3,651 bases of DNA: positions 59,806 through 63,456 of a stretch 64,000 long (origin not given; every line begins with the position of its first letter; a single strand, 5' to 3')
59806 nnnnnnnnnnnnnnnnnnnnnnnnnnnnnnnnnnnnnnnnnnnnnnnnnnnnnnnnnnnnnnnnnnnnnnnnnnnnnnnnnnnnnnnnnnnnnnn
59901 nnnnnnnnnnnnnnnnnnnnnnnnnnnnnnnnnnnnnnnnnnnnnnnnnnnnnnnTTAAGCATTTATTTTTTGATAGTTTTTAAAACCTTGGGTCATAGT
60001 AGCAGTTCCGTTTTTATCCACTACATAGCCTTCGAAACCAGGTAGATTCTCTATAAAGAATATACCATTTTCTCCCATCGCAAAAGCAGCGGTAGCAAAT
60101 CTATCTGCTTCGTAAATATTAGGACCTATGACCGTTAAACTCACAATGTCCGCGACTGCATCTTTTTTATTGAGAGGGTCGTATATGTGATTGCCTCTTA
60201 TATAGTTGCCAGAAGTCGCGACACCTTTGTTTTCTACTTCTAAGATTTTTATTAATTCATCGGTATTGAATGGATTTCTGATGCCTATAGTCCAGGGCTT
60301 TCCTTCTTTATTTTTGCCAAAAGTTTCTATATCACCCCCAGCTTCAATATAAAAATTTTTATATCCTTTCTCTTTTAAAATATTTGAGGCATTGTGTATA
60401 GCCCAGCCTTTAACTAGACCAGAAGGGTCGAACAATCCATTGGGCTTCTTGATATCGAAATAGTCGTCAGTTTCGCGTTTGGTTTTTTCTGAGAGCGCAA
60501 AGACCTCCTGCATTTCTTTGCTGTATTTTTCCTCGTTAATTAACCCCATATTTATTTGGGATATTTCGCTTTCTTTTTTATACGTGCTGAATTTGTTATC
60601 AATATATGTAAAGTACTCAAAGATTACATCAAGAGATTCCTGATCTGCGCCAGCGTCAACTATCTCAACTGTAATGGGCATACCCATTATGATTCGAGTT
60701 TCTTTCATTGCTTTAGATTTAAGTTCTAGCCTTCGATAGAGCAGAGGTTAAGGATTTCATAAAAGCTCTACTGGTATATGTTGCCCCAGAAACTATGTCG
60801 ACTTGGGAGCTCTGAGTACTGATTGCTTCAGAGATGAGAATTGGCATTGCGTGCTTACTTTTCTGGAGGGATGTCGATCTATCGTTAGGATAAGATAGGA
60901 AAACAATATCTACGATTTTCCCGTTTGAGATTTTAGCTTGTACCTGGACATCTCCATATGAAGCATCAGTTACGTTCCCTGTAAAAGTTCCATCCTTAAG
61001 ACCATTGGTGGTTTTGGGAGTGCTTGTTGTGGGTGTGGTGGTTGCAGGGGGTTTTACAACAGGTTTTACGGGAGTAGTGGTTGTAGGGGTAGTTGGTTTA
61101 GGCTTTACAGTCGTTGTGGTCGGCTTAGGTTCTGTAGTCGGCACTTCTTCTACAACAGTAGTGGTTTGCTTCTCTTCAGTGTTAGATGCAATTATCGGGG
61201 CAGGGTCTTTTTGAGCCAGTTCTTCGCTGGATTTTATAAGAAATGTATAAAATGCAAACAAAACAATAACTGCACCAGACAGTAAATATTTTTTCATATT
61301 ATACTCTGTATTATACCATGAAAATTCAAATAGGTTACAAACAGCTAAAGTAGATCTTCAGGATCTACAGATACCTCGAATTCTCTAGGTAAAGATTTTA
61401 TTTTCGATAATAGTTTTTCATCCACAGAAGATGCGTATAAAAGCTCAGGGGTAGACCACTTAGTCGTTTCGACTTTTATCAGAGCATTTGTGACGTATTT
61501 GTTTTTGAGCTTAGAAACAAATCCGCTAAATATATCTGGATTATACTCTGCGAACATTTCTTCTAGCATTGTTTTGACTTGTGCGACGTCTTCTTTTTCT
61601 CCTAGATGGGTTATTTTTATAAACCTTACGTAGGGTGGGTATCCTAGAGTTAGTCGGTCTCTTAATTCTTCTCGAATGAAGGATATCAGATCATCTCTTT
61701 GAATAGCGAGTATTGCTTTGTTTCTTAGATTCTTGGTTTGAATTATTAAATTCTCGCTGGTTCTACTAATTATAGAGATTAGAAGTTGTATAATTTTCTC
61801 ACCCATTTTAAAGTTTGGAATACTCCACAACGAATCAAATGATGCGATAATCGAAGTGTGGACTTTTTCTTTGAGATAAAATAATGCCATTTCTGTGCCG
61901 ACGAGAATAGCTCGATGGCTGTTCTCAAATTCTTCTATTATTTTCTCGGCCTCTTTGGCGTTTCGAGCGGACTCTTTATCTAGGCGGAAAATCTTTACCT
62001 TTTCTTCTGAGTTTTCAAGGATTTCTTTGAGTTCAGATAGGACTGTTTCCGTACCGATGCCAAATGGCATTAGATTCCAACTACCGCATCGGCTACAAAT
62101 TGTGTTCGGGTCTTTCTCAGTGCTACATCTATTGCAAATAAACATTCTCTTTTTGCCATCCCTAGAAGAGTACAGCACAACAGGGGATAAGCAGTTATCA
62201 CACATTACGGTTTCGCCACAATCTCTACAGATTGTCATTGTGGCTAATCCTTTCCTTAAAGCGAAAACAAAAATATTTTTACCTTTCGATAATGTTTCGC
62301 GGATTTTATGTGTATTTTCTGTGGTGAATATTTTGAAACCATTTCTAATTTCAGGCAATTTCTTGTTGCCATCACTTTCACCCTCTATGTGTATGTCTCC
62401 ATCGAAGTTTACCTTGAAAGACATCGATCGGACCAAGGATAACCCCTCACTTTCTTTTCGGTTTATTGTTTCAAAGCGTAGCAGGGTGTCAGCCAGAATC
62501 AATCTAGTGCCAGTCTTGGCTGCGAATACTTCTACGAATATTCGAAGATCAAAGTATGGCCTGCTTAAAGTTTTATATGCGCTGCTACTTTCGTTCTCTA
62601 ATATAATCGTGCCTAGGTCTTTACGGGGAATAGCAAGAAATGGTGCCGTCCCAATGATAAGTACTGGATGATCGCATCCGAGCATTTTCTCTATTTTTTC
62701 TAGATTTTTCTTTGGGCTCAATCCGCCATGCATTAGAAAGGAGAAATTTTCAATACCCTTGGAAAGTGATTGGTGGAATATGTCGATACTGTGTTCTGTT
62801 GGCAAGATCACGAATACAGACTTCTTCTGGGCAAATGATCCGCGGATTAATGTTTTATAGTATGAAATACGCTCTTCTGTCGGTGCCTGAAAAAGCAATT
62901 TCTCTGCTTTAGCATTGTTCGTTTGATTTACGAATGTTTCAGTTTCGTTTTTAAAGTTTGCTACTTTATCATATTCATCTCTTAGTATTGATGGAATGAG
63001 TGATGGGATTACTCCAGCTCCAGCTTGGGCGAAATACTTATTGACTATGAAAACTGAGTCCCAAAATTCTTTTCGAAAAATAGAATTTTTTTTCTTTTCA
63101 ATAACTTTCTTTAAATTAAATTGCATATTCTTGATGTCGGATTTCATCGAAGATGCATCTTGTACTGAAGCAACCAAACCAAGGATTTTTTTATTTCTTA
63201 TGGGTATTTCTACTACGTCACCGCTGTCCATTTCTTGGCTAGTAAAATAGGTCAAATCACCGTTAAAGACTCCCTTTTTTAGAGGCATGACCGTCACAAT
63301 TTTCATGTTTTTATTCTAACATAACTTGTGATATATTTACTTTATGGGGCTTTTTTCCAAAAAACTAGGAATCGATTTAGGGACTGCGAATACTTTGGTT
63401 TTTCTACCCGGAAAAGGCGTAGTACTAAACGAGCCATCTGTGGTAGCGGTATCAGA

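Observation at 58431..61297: Flavinylation-type extracytoplasmic redox module: FMN-binding anchored protein + ApbE flavin transferase + membrane FNR-like reductase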

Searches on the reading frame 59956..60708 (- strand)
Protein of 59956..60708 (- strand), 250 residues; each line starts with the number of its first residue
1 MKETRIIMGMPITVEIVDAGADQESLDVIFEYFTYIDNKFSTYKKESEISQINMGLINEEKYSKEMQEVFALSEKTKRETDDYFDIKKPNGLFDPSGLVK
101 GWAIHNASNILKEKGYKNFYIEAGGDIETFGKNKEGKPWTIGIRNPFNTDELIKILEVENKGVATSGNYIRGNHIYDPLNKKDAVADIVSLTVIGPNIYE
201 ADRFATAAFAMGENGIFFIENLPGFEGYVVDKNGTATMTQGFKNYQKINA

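Call 3: search_protein_families(library=pfam, proteins=[window:59956-60708:-], max_evalue=0.01)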
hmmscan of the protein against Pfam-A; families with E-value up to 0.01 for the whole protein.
window:59956-60708:- (250 aa): 1 family
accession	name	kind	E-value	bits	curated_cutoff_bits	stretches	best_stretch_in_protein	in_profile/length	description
PF02424.20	ApbE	-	5.1e-42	144.7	25.6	2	92-223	125-259/266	ApbE family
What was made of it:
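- On ApbE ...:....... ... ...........: PF02424 E 5e-42 (call 3).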

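Call 4: search_protein_families(library=ncbifam, proteins=[window:59956-60708:-], max_evalue=0.01)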
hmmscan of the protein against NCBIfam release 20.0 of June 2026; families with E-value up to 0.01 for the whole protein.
window:59956-60708:- (250 aa): 1 family
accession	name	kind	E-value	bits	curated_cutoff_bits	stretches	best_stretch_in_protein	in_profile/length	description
NF007774.0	PRK10461.1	equivalog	3.7e-18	65.5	498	1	80-236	168-333/351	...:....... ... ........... ApbE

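Call 20: search_solved_structures(query=window:59956-60708:-, max_evalue=0.001, show_alignments=2)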
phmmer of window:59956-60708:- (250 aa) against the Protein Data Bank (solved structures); distinct sequences matched with E-value up to 0.001: 13.
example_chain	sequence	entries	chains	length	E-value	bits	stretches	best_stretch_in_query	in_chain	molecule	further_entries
6nxi_A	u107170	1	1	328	1.3e-18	70.5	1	91-215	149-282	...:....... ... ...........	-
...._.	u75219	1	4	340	7.7e-18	68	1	82-239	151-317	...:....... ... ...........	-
2o18_A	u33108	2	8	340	2.7e-17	66.2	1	82-239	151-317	Thiamine biosynthesis lipoprotein apbE | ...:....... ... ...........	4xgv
6nxj_A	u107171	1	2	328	3e-17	66.1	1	91-215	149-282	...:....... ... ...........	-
4xgx_A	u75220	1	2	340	3.3e-16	62.6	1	82-239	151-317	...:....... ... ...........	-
3pnd_A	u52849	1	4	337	8e-15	58.1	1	89-237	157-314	Thiamine biosynthesis lipoprotein ApbE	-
5mgy_H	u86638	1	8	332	5.6e-14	55.3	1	94-245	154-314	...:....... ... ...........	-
7esa_A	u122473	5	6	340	1.1e-12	51.1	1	81-244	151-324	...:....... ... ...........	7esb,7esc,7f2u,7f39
1vrm_A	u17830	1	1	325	5e-12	49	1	87-227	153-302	hypothetical protein TM1553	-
4xdt_A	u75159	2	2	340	1.8e-07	34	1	125-230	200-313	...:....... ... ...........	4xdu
4ifu_A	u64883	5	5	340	2.1e-07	33.8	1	125-230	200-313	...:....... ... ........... | Thiamine biosynthesis lipoprotein ApbE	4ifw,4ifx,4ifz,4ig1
7mgt_A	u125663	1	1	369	2.5e-07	33.6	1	125-230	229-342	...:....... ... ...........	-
4xdr_A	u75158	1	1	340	2.7e-06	30.2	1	125-230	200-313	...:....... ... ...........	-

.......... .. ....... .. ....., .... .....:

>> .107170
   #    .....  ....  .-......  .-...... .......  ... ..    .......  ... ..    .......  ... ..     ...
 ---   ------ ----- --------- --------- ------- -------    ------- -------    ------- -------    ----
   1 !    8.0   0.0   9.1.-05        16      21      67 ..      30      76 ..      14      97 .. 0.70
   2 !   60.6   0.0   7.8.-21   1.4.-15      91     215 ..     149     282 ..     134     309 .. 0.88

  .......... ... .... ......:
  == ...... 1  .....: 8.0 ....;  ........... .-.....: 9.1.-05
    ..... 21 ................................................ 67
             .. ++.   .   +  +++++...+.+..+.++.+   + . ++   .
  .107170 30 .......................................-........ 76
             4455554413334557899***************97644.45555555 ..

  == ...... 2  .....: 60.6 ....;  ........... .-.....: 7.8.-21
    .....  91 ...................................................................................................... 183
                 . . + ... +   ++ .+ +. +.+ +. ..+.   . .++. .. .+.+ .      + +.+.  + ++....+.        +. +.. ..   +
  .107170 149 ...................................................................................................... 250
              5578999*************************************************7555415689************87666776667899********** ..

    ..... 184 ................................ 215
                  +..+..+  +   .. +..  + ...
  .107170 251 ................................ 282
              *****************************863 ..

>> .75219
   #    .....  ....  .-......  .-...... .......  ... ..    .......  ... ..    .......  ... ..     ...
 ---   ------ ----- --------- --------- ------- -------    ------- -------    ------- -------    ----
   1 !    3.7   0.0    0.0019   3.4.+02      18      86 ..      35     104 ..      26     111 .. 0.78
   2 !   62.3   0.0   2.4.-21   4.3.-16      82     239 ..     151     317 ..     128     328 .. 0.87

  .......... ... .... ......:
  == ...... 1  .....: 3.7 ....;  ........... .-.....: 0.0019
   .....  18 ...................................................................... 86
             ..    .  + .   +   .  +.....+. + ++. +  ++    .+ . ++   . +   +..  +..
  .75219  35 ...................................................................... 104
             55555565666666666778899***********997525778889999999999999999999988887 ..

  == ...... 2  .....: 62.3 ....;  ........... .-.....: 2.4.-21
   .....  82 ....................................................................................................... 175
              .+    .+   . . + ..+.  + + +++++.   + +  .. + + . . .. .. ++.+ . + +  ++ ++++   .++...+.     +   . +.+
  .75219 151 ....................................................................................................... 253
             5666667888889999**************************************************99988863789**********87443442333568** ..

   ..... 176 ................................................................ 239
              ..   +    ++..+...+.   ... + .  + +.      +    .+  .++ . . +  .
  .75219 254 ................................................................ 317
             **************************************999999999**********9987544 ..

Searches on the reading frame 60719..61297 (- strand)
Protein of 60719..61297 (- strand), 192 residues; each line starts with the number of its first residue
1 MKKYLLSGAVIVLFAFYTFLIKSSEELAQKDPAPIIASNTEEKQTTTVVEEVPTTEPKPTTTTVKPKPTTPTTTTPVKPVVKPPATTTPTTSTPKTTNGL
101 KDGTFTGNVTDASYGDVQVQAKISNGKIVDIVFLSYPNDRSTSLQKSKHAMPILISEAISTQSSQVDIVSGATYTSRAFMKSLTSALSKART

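Call 3: search_protein_families(library=pfam, proteins=[window:60719-61297:-], max_evalue=0.01)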
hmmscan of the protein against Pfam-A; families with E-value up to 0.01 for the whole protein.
window:60719-61297:- (192 aa): 1 family
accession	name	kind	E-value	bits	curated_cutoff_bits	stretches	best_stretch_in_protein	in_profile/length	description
PF04205.19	FMN_bind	-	2.1e-10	41.6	22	1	115-187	4-76/77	FMN-binding domain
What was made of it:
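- On NqrC/RnfG-type FMN_bind flavinylation substrate: PF04205 E 2e-10 (call 3).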

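Call 4: search_protein_families(library=ncbifam, proteins=[window:60719-61297:-], max_evalue=0.01)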
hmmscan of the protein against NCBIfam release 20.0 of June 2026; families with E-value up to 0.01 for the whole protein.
window:60719-61297:- (192 aa): 2 families
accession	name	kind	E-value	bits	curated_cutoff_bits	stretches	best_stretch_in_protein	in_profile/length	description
TIGR01947.1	rnfG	subfamily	0.00065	19.8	102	1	139-188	134-183/187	RnfABCDGE type electron transport complex subunit G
NF033761.1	gliding_GltJ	equivalog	0.0024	17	450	1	10-96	381-467/671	adventurous gliding motility protein GltJ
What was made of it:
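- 60719..61297 (-): NqrC/RnfG-like FMN_bind protein (192 aa). It has an N-terminal signal anchor (residues 5-23, nt 61229-61285), a Pro/Thr-rich linker (residues 24-100) and an FMN_bind domain (residues 115-187). Pfam PF04205 E 2e-10 and a weak TIGR01947 rnfG match (calls 3, 4).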

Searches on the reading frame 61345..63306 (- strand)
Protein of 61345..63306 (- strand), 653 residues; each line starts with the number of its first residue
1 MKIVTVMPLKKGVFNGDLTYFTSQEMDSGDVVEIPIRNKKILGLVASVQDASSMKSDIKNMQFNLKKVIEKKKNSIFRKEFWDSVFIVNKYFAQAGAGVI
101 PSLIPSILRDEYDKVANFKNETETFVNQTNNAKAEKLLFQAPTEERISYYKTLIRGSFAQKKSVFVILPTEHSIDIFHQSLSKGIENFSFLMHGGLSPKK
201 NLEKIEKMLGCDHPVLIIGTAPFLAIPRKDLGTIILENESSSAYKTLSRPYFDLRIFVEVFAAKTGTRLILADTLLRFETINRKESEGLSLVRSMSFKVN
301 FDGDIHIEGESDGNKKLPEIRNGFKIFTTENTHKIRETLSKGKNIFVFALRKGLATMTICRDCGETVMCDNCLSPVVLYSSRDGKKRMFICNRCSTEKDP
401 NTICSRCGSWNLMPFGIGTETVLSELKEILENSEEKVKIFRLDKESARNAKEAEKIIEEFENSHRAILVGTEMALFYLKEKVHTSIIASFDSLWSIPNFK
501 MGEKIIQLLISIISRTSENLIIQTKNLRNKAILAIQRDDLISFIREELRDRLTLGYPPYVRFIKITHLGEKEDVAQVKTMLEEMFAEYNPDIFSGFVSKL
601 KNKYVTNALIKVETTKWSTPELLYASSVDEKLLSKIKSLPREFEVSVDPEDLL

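Call 46: search_protein_families(library=pfam, proteins=[window:61345-63306:-], max_evalue=0.001)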
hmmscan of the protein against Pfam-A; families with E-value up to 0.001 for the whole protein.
window:61345-63306:- (653 aa): 2 families
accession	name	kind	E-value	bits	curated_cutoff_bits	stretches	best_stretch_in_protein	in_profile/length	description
PF00271.37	Helicase_C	-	0.00061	20.5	23.5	0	426-474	28-75/110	Helicase conserved C-terminal domain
PF17764.6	PriA_3primeBD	-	0.00092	19.5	22.7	0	16-96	10-87/96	3'DNA-binding domain (3'BD)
